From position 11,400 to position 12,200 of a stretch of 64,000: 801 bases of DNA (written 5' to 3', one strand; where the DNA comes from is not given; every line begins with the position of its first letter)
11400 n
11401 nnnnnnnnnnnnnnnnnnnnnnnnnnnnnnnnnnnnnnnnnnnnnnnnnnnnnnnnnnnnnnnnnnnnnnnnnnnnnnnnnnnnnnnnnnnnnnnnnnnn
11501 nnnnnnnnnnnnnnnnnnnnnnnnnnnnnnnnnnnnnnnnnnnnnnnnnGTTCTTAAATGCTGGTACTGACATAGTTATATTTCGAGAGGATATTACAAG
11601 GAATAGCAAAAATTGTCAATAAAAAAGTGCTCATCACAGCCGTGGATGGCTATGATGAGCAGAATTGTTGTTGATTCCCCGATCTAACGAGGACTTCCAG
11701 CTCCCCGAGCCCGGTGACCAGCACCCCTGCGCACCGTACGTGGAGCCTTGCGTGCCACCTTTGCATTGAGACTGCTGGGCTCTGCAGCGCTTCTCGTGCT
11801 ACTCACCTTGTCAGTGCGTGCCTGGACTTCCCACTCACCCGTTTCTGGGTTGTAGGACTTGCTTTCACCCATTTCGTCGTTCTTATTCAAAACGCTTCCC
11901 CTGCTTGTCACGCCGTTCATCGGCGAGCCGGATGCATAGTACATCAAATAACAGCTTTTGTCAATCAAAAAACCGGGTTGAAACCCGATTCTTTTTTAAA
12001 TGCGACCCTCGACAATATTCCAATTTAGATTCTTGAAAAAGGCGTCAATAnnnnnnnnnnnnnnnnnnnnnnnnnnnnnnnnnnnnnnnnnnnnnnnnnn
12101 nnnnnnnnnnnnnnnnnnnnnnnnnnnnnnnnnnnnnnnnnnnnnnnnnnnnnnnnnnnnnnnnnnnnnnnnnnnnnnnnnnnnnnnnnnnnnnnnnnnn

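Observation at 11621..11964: Promoter-to-terminator GC-rich ~300 nt transcript of unassigned RNA class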

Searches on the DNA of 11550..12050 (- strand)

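Call 4: search_rna_families(source=window, start=11550, end=12050, threshold=evalue, max_evalue=10, show_alignments=4)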
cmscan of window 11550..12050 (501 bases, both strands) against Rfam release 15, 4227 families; matches with E-value up to 10: 5.
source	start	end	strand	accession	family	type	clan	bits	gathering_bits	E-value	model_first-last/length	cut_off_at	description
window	11949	12016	-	RF02621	BSnc120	Gene; sRNA;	-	18.7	114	0.18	1-88/88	no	Brucella sRNA 120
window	11872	12001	+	RF02059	STnc50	Gene; sRNA;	-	18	55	2.4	1-84/84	no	Salmonella enterica sRNA STnc40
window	11600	11641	-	RF00345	snoR1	Gene; snRNA; snoRNA; CD-box;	CL00066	17.8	49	0.43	1-93/93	no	Small nucleolar RNA snoR1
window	11708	11781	+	RF00603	SNORD23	Gene; snRNA; snoRNA; CD-box;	-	16.4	64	0.88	1-110/110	no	Small nucleolar RNA SNORD23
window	11647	11715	+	RF01277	snoU54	Gene; snRNA; snoRNA; CD-box;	CL00008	15.2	35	3.1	1-67/67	no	Small nucleolar RNA U54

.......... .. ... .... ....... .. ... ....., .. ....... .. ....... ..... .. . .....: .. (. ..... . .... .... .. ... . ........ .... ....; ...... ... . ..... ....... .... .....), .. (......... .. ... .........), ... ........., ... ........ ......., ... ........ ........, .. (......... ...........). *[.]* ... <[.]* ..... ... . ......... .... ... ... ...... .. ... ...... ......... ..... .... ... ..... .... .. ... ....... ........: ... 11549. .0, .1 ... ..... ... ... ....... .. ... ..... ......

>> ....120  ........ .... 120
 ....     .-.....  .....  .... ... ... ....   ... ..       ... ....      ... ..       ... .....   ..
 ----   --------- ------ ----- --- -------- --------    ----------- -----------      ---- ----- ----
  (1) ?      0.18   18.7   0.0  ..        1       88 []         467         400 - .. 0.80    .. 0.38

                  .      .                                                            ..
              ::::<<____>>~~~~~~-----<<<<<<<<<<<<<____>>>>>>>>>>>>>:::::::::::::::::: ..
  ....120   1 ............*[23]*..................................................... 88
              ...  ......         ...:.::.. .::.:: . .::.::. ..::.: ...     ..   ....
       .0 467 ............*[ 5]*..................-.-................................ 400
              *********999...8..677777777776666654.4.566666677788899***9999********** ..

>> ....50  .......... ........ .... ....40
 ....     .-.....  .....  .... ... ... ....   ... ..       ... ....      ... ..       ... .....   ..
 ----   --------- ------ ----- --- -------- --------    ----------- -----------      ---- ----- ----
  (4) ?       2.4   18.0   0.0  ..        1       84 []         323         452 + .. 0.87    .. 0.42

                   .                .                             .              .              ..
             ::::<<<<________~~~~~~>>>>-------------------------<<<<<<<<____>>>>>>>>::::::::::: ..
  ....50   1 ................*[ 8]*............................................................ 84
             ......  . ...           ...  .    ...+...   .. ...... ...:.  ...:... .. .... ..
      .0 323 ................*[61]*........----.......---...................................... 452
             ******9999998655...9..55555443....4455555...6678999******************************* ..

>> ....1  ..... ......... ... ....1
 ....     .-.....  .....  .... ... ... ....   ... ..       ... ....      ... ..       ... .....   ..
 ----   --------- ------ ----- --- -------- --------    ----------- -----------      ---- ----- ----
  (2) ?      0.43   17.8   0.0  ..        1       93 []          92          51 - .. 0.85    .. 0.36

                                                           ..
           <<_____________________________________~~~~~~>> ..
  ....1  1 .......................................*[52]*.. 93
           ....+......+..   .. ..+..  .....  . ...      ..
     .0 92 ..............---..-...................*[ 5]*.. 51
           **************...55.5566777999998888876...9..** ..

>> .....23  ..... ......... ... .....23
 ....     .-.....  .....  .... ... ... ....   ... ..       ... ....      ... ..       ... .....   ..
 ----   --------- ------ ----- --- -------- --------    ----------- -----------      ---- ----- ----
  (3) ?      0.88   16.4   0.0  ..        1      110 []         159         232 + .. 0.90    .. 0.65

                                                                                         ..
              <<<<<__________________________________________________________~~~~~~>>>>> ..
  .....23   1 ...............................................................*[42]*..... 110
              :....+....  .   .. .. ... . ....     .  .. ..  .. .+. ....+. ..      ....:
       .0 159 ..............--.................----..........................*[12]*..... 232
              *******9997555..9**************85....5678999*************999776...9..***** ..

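Call 48: search_dna_similar(query=window:11622-11970:-, collection=phages, mode=distant, max_evalue=1, max_rows=10)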
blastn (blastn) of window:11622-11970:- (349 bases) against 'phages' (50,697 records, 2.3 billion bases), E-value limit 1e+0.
No match.

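Call 49: search_dna_similar(query=window:11622-11970:-, collection=plasmids, mode=distant, max_evalue=1, max_rows=10)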
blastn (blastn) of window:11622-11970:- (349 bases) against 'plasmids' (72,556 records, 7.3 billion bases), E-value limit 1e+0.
No match.
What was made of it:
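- Tried and rejected: blastn in distant mode against phages and plasmids (calls 48, 49).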

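Call 60: build_rna_model(alignment_id=A2, structure=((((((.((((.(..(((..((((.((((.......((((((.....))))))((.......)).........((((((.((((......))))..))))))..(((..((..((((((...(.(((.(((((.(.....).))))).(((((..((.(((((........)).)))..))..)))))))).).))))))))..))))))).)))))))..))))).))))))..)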
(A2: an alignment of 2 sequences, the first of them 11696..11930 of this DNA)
Model R1 built from alignment A2 (2 sequences, 235 columns); structure: as given.
model positions 235; base pairs 73; branch points 4; effective number of sequences 0.61; information 0.591 bits per position. Calibrated on 0.2 Mb of random sequence (short: E-values are rough).
structure used (alignment columns):
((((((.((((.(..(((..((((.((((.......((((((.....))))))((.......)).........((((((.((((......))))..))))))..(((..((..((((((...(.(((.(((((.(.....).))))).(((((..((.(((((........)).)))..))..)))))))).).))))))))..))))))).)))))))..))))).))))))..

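Call 61: search_with_rna_model(model_id=R1, sources=[window, L004, L005, L006, L007, L008, L009, L010, L011, L012, L013, L014, L015, L016, L017, L018, L019, L020, L021, L022, L023, L024, L025, L026, L027, L028, L029, L030, L031, L032, L033, L034, L035, L036, L037, L038, L039, L040, L041, L042, L043, L044, L045, L046, L047, L048, L049, L050, L051, L052, L053, L054, L055, L056, L057, L058, L059, L060, L061, L062, L063, L064, L065, L066, L067, L068, L069, L070, L071, L072, L073, L074, L075, L076, L077, L078, L079, L080, L081, L082, L083, L084, L085, L086, L087, L088, L089, L090, L092, L093, L095, L096, L100, L101, L108, L110, L111, L120, L122, L123], max_evalue=10)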
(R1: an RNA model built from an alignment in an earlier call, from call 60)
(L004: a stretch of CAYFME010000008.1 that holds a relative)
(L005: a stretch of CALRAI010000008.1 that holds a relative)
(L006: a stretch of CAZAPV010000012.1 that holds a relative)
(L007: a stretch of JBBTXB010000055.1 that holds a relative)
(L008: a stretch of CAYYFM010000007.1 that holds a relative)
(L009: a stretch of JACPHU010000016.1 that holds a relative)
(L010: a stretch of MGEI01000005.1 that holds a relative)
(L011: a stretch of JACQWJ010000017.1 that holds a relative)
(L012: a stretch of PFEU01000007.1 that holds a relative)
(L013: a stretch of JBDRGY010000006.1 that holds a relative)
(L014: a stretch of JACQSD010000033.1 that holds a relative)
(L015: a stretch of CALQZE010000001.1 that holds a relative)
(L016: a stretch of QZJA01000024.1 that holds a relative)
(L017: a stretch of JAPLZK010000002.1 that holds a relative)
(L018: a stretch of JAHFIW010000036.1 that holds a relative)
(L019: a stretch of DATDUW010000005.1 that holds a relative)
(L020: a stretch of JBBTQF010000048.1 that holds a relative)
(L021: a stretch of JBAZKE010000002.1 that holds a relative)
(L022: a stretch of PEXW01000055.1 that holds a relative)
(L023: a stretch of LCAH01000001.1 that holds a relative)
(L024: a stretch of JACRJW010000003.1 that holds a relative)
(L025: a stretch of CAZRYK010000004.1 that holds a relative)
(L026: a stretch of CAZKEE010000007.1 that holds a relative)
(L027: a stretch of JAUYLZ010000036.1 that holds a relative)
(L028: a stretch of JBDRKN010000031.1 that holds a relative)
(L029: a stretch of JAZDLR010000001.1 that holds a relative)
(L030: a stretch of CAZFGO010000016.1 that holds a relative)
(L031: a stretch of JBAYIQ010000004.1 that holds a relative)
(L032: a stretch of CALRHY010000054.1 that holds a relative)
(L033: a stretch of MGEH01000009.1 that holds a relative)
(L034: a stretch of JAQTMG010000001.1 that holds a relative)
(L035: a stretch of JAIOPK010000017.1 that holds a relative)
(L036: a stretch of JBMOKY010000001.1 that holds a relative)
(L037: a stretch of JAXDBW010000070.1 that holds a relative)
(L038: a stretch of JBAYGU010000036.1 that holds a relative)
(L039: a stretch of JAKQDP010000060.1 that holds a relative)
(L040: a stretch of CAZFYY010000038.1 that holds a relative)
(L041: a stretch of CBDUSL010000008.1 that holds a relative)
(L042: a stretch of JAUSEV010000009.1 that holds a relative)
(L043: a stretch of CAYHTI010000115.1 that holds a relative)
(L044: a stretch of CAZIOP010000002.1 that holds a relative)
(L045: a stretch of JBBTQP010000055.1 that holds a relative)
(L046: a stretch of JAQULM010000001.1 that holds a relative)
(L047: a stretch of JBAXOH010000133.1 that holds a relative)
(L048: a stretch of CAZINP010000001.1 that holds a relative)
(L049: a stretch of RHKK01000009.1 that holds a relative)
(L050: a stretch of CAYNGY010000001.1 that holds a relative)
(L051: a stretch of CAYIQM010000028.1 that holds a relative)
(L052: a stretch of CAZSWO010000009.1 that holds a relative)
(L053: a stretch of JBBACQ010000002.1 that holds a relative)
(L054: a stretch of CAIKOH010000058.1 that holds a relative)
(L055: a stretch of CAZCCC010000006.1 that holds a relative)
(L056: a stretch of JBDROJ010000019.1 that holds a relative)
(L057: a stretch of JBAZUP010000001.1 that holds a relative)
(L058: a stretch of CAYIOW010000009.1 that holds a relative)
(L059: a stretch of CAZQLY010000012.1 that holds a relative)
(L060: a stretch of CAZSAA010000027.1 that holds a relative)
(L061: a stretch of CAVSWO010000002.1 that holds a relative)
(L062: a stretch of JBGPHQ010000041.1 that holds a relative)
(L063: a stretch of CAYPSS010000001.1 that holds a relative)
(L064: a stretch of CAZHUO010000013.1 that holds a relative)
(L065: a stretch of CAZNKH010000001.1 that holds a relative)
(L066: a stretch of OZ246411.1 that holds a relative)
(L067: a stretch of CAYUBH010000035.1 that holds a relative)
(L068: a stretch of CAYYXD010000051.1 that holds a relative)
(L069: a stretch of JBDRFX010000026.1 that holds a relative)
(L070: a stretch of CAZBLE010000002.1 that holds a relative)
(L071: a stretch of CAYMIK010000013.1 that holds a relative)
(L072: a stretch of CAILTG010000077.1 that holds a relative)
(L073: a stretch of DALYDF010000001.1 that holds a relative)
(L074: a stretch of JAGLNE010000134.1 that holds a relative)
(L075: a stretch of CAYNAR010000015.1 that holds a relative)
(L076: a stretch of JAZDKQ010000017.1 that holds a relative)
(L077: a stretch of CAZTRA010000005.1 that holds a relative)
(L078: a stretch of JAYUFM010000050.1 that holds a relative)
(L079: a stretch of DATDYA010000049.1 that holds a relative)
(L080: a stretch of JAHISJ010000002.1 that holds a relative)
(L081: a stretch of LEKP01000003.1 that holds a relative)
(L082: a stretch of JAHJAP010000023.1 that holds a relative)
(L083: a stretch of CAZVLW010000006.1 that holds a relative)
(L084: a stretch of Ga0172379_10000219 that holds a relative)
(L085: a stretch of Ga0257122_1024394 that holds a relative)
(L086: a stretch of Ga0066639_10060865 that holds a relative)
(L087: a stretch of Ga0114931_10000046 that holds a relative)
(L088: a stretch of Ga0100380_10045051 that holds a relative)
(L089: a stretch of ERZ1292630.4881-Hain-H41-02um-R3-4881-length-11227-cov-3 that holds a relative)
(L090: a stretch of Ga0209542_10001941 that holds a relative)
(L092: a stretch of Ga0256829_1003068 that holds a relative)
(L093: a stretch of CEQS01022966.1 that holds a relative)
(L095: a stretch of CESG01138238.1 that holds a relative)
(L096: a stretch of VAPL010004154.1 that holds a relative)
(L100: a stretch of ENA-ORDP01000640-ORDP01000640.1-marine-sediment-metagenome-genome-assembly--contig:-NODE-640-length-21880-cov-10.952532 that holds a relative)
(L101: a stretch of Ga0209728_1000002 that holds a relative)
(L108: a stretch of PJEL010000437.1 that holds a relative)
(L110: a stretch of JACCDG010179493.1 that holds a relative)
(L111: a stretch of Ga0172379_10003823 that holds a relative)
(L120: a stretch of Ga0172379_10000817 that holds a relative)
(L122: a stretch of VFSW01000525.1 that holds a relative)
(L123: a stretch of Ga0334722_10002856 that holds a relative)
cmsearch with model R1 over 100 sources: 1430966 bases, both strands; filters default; matches with E-value up to 10: 1.
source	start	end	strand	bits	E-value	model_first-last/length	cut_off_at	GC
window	11696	11930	-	296.9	5.9e-85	1-235/235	no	0.6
